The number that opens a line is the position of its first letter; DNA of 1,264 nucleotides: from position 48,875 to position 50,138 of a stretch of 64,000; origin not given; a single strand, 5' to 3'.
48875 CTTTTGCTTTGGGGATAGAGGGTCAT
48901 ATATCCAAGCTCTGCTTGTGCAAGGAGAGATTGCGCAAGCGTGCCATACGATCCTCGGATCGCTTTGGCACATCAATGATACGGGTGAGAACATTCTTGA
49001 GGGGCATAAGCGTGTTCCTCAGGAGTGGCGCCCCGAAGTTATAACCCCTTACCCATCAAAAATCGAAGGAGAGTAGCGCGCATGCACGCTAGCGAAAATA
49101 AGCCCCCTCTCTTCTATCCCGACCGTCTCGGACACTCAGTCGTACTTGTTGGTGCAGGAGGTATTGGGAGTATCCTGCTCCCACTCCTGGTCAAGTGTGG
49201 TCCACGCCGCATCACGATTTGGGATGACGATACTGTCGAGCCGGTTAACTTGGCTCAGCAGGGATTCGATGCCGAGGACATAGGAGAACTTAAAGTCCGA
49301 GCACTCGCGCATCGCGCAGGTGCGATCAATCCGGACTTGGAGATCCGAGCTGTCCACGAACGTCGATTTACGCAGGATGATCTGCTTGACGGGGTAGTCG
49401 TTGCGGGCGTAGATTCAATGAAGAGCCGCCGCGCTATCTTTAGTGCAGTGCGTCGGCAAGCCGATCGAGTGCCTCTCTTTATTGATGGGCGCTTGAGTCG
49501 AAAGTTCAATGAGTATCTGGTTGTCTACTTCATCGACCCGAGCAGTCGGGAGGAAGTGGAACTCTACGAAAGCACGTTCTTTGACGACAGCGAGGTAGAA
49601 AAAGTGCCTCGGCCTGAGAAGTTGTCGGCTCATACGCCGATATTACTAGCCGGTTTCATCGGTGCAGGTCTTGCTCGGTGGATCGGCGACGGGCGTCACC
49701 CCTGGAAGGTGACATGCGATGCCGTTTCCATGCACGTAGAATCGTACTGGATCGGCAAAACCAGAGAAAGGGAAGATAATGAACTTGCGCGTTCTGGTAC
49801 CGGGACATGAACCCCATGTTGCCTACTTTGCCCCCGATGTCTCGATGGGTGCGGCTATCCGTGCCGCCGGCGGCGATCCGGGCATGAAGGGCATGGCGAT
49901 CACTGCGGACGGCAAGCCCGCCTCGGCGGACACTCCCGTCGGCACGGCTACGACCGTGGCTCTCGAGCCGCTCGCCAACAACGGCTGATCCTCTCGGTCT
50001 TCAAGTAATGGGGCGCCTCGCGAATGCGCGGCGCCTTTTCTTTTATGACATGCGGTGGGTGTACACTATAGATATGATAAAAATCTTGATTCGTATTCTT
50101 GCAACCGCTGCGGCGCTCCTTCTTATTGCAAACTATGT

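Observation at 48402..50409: Compact E1-like / ubiquitin-like / unknown-protein module followed by a holin-like membrane protein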

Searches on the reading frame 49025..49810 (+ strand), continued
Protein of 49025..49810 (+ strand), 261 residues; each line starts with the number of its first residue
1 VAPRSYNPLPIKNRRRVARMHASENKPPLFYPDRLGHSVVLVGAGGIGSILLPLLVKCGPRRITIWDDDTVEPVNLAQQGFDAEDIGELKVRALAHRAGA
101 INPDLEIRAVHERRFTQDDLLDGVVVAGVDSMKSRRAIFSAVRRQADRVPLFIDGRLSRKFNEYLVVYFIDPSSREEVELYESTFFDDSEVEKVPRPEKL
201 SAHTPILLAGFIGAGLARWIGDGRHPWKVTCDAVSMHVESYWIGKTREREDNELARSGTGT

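Call 51: find_related_loci(query=A6, collection=genome_contigs, flank=6000)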
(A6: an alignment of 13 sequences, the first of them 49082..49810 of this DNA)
Query A6 (242 aa) in genome_contigs; peptide patterns used: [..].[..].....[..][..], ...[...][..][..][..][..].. (x = any residue, [..] = any of these).
339 stretches matched a pattern; 43 encode a relative of the query (tblastn E <= 1e-3); 43 distinct loci.
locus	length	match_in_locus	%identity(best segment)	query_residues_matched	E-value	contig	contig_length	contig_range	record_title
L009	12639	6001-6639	47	11-222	5e-63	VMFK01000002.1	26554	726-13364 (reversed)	MAG: Parcubacteria group bacterium Gr01-1014_56 G01um101456_scaffold_516, whole genome shotgun sequence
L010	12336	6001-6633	49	11-223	5e-62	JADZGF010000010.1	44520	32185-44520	MAG: Candidatus Nomurabacteria bacterium isolate SJ94 c_000001099924, whole genome shotgun sequence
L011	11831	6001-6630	46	18-228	6e-46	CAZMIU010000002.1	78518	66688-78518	MAG TPA_asm: uncultured Candidatus Saccharibacteria bacterium isolate SRP292972_co1_74 genome assembly, contig: NODE_259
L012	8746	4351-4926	41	5-200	5e-35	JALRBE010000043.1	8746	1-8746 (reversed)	MAG: Candidatus Saccharimonadia bacterium isolate HM.17 NODE_43_length_8746_cov_3.908871, whole genome shotgun sequence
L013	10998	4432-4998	36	10-200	2e-30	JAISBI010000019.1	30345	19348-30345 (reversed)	MAG: Candidatus Nomurabacteria bacterium isolate Gx481_bin200 k119_3772815, whole genome shotgun sequence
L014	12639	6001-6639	49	11-224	3e-67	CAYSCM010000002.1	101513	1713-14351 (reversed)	MAG TPA_asm: uncultured Candidatus Saccharibacteria bacterium isolate SRP273308_co1_74 genome assembly, contig: NODE_211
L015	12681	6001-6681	32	10-238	9e-28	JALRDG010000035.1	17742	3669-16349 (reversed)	MAG: Candidatus Saccharimonadia bacterium isolate JJ.33 JJ_1485003, whole genome shotgun sequence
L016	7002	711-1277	35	10-200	1e-27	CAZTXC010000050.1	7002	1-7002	MAG TPA_asm: uncultured Candidatus Saccharibacteria bacterium isolate SRP342105_co1_323 genome assembly, contig: NODE_15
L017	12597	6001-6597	31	1-200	3e-26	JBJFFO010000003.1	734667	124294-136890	MAG: Candidatus Nanosyncoccaceae bacterium isolate LOHA37_bin.030 NODE_1_length_734667_cov_11.283638, whole genome shotg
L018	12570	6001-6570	41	10-200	3e-23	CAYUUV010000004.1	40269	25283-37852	MAG TPA_asm: uncultured Candidatus Saccharibacteria bacterium isolate SRP285395_co1_312 genome assembly, contig: NODE_12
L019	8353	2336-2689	37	20-119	2e-13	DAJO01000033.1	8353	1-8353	MAG TPA_asm: Euryarchaeota archaeon UBA257 UBA257_contig_14879, whole genome shotgun sequence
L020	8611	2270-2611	38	14-121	6e-11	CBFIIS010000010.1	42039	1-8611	MAG: Candidatus Poseidoniaceae archaeon isolate Co_bin_798_indstr genome assembly, contig: Co_bin_798_indstr_c10, whole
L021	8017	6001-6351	38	20-128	1e-10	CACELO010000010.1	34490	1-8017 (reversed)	uncultured Candidatus Poseidoniales archaeon isolate AG-404-A19 genome assembly, contig: AG-404-A19_NODE_10, whole genom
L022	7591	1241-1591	38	20-133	2e-10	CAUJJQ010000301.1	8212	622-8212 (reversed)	MAG: Pseudomonadota bacterium isolate KLAP6 genome assembly, contig: KLAP6_542875, whole genome shotgun sequence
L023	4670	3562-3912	36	20-128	2e-10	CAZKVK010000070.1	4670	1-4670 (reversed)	MAG TPA_asm: uncultured Candidatus Poseidoniales archaeon isolate SRP077602_co3_204 genome assembly, contig: NODE_38230_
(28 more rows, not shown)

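Call 55: search_protein_families(library=pfam, proteins=[L013:3741-4412:+, L015:5349-5981:+, L017:5397-6035:+, L013:2402-3727:+, L015:3752-5347:+, L017:4126-5400:+, L013:5069-5347:+, L015:6662-6919:+, L013:4384-5076:+], max_evalue=0.1)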
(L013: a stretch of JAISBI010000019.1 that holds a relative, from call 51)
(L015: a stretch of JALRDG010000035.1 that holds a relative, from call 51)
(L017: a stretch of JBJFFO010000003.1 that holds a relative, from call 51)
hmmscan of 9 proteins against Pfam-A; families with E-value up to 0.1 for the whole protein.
L013:3741-4412:+ (223 aa): 1 family
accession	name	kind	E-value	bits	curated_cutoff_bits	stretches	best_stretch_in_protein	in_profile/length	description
PF14464.11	Prok-JAB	-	0.0013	19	25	1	100-133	70-103/114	Prokaryotic homologs of the JAB domain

L015:5349-5981:+ (210 aa): 1 family
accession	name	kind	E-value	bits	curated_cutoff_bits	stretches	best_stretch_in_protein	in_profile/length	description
PF14464.11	Prok-JAB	-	0.00098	19.4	25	1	97-123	70-98/114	Prokaryotic homologs of the JAB domain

L017:5397-6035:+ (212 aa): 1 family
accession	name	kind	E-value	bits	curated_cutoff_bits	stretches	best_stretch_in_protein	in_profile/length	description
PF14464.11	Prok-JAB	-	5e-05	23.6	25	1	7-122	2-103/114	Prokaryotic homologs of the JAB domain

L013:2402-3727:+ (441 aa): 0 families

L015:3752-5347:+ (531 aa): 2 families
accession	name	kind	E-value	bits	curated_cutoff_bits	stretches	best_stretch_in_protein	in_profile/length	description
PF16515.11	HIP1_clath_bdg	-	0.009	16.8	28.8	1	323-389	18-88/99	Clathrin-binding domain of Huntingtin-interacting protein 1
PF20285.3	CTD9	-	0.054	14.5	27.9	1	54-114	13-73/113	C-terminal domain 9 of the ABC-three component (ABC-3C) systems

L017:4126-5400:+ (424 aa): 2 families
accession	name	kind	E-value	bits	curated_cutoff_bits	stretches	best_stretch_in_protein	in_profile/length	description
PF01127.27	Sdh_cyt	-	0.0023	18.4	25.8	1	109-183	34-107/122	Succinate dehydrogenase/Fumarate reductase transmembrane subunit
PF07666.16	MpPF26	-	0.062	13.8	37.2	0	148-181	10-42/75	M penetrans paralogue family 26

L013:5069-5347:+ (92 aa): 0 families

L015:6662-6919:+ (85 aa): 1 family
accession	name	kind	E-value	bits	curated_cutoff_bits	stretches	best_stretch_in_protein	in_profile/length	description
PF21965.2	SAMP2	-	0.0078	17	27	1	19-77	2-59/63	Small archaeal modifier protein 2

L013:4384-5076:+ (230 aa): 2 families
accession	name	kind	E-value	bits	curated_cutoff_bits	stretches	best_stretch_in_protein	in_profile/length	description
PF00899.27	ThiF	-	2.2e-22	79.8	28.1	1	27-136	23-137/238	ThiF family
PF02558.23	ApbA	-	0.088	12.9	22.2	0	27-63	1-37/150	Ketopantoate reductase PanE/ApbA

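Call 56: predict_structure(alignment_id=A4)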
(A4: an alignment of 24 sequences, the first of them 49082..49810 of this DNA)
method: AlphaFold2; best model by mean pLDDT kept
length: 242 residues; sequences in the alignment: 24
mean_pLDDT: 89.9   pTM: 0.86
mean pLDDT of the five models: 89.9, 89.8, 89.1, 89.1, 88.3
residues with pLDDT >= 90: 183; 70-90: 34; 50-70: 20; < 50: 5
segments of 3 or more residues with pLDDT < 50: none
pLDDT, mean of each block of 10 residues (from residue 1): 62 90 95 96 96 94 97 96 87 96 97 96 98 96 95 98 91 76 92 97 96 97 72 56 48
secondary structure, 60 per line:
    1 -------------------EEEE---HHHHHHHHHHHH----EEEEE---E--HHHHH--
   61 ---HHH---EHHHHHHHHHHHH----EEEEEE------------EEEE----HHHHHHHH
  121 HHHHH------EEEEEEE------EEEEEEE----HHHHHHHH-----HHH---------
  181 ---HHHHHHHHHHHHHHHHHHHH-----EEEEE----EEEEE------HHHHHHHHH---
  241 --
elements in order: E20-23 H27-38 E43-47 H54-58 H71-82 E87-92 E105-108 H113-125 E132-138 E145-151 H156-163 H184-203 E209-213 E218-222 H229-237

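Call 59: fold_search(model_id=the predicted structure, library=pdb)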
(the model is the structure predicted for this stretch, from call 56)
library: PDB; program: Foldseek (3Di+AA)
matches with E <= 10: 1764; with E <= 0.001: 235
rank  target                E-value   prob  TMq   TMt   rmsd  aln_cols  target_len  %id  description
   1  6h77_B                1.3e-14  1.00  0.71  0.57   7.5       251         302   20  E1 enzyme for ubiquitin like protein activation in complex with UBL (released 2018-10-31)
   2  6h78_A                1.7e-14  1.00  0.71  0.61   7.7       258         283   19  E1 enzyme for ubiquitin like protein activation. (released 2018-10-31)
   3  6h77_A                2.9e-14  1.00  0.71  0.58   7.5       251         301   20  E1 enzyme for ubiquitin like protein activation in complex with UBL (released 2018-10-31)
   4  5iaa_A                3.5e-14  1.00  0.71  0.66   7.3       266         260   18  Crystal structure of human UBA5 in complex with UFM1 (released 2016-09-28)
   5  6h78_G                5.0e-14  1.00  0.70  0.62   6.4       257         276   20  E1 enzyme for ubiquitin like protein activation. (released 2018-10-31)
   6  6h78_D                8.8e-14  1.00  0.71  0.63   7.5       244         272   20  E1 enzyme for ubiquitin like protein activation. (released 2018-10-31)
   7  6h77_C                8.8e-14  1.00  0.71  0.58   7.5       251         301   20  E1 enzyme for ubiquitin like protein activation in complex with UBL (released 2018-10-31)
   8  6h78_I                1.5e-13  1.00  0.68  0.60   6.8       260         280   19  E1 enzyme for ubiquitin like protein activation. (released 2018-10-31)
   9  6h78_L                1.7e-13  1.00  0.70  0.61   7.8       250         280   20  E1 enzyme for ubiquitin like protein activation. (released 2018-10-31)
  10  6h78_K                1.7e-13  1.00  0.69  0.61   7.4       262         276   19  E1 enzyme for ubiquitin like protein activation. (released 2018-10-31)
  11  6h78_B                2.1e-13  1.00  0.70  0.61   7.6       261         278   18  E1 enzyme for ubiquitin like protein activation. (released 2018-10-31)
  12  6h78_J                2.3e-13  1.00  0.67  0.59   7.9       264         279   18  E1 enzyme for ubiquitin like protein activation. (released 2018-10-31)
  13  5l95_A                2.3e-13  1.00  0.66  0.63   7.4       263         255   18  Crystal structure of human UBA5 in complex with UFM1 and AMP (released 2016-09-21)
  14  6h78_H                2.9e-13  1.00  0.71  0.62   7.7       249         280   19  E1 enzyme for ubiquitin like protein activation. (released 2018-10-31)
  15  6h78_F                3.5e-13  1.00  0.69  0.62   8.5       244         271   19  E1 enzyme for ubiquitin like protein activation. (released 2018-10-31)
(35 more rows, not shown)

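Call 77: search_protein_families(library=ncbifam, proteins=[L013:3741-4412:+, L013:2402-3727:+, L013:5069-5347:+], max_evalue=1)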
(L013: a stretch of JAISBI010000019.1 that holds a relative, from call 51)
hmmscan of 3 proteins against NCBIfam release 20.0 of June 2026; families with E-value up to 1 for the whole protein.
L013:3741-4412:+ (223 aa): 0 families

L013:2402-3727:+ (441 aa): 3 families
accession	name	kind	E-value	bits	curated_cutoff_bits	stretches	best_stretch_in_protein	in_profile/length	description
NF003357.0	PRK04406.1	equivalog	0.048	13.9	122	1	13-52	5-44/75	hypothetical protein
NF033885.1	conj_TraP_IncI1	equivalog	0.38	10.4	135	1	6-60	94-147/217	conjugal transfer protein TraP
TIGR04523.1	Mplasa_alph_rch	subfamily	0.92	7.3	270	1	11-60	313-362/745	helix-rich protein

L013:5069-5347:+ (92 aa): 1 family
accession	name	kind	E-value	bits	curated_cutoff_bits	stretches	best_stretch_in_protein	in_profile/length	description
NF006231.0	PRK08364.1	equivalog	0.077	13.3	80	1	34-70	13-49/70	sulfur carrier protein ThiS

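Call 78: search_protein_families(library=padloc, proteins=[L013:3741-4412:+, L013:2402-3727:+, L013:5069-5347:+], max_evalue=1)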
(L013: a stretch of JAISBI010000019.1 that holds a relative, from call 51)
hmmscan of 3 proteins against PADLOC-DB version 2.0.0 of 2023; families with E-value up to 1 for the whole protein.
L013:3741-4412:+ (223 aa): 1 family
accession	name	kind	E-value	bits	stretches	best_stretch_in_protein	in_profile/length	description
PDLC00893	JAB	-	0.014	13.4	1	21-120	2-105/157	JAB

L013:2402-3727:+ (441 aa): 0 families

L013:5069-5347:+ (92 aa): 1 family
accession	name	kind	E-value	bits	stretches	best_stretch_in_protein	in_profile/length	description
PDLC02553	PglZ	-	0.0088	12.2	1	17-75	502-557/868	PglZ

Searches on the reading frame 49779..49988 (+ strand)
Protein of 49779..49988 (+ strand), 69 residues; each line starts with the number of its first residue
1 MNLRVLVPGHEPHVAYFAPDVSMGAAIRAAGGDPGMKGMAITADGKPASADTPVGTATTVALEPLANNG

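Call 3: search_protein_families(library=pfam, proteins=[window:49779-49988:+], max_evalue=1)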
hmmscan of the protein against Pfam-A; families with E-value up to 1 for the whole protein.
window:49779-49988:+ (69 aa): 1 family
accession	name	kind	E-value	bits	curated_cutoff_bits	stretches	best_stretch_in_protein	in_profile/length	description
PF09142.17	TruB_C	-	0.36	11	28.7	1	18-46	11-37/56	tRNA Pseudouridine synthase II, C terminal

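Call 4: search_protein_families(library=padloc, proteins=[window:49779-49988:+], max_evalue=1)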
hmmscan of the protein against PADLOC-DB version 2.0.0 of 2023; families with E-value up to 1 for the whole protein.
window:49779-49988:+ (69 aa): 0 families

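Call 5: search_protein_families(library=ncbifam, proteins=[window:49779-49988:+], max_evalue=1)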
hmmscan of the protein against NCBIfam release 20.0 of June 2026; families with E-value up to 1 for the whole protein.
window:49779-49988:+ (69 aa): 0 families

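Call 39: search_solved_structures(query=A5, max_evalue=10, show_alignments=3)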
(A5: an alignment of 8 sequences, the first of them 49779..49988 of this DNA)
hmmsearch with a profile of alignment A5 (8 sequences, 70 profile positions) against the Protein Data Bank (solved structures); distinct sequences matched with E-value up to 10: 20.
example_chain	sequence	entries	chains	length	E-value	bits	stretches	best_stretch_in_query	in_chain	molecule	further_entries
5lda_B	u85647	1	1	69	3.5e-06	30.1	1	3-70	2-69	SAMP2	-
1rws_A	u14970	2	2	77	6.7e-06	29.2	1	4-70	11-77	hypothetical protein PF1061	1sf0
2xbt_A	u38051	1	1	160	0.011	18.9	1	23-53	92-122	CELLULOSOMAL SCAFFOLDIN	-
4hrs_A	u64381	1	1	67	0.031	17.5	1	5-56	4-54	Small archaeal modifier protein 2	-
2l32_A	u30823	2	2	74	0.033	17.4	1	4-56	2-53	Small archaeal modifier protein 2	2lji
1vjk_A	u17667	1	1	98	0.14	15.4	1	33-70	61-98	molybdopterin converting factor, subunit 1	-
1g74_A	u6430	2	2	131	0.51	13.6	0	42-64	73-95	ADIPOCYTE LIPID-BINDING PROTEIN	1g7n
6q6t_A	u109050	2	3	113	0.53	13.5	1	24-50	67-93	Thioredoxin H-type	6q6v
6q6u_A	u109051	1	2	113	0.54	13.5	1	24-50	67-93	Thioredoxin H-type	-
6i19_A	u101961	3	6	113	0.54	13.5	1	24-50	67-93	Thioredoxin H-type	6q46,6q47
1ep7_A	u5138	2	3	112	0.55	13.5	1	24-50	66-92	THIOREDOXIN CH1, H-TYPE | THIOREDOXIN H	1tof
1ep8_A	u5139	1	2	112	0.57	13.4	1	24-50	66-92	THIOREDOXIN CH1, H-TYPE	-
4ku0_D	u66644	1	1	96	0.61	13.4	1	32-62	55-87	Uncharacterized 10.2 kDa protein in segC-Gp6 intergenic region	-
5iv5_ZA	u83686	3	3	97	0.63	13.3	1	32-62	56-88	Uncharacterized 10.2 kDa protein in segC-Gp6 intergenic region | gp5.4, tip of the central spike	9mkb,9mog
8qvc_B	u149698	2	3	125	0.67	13.2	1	30-59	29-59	DUF6379 domain-containing protein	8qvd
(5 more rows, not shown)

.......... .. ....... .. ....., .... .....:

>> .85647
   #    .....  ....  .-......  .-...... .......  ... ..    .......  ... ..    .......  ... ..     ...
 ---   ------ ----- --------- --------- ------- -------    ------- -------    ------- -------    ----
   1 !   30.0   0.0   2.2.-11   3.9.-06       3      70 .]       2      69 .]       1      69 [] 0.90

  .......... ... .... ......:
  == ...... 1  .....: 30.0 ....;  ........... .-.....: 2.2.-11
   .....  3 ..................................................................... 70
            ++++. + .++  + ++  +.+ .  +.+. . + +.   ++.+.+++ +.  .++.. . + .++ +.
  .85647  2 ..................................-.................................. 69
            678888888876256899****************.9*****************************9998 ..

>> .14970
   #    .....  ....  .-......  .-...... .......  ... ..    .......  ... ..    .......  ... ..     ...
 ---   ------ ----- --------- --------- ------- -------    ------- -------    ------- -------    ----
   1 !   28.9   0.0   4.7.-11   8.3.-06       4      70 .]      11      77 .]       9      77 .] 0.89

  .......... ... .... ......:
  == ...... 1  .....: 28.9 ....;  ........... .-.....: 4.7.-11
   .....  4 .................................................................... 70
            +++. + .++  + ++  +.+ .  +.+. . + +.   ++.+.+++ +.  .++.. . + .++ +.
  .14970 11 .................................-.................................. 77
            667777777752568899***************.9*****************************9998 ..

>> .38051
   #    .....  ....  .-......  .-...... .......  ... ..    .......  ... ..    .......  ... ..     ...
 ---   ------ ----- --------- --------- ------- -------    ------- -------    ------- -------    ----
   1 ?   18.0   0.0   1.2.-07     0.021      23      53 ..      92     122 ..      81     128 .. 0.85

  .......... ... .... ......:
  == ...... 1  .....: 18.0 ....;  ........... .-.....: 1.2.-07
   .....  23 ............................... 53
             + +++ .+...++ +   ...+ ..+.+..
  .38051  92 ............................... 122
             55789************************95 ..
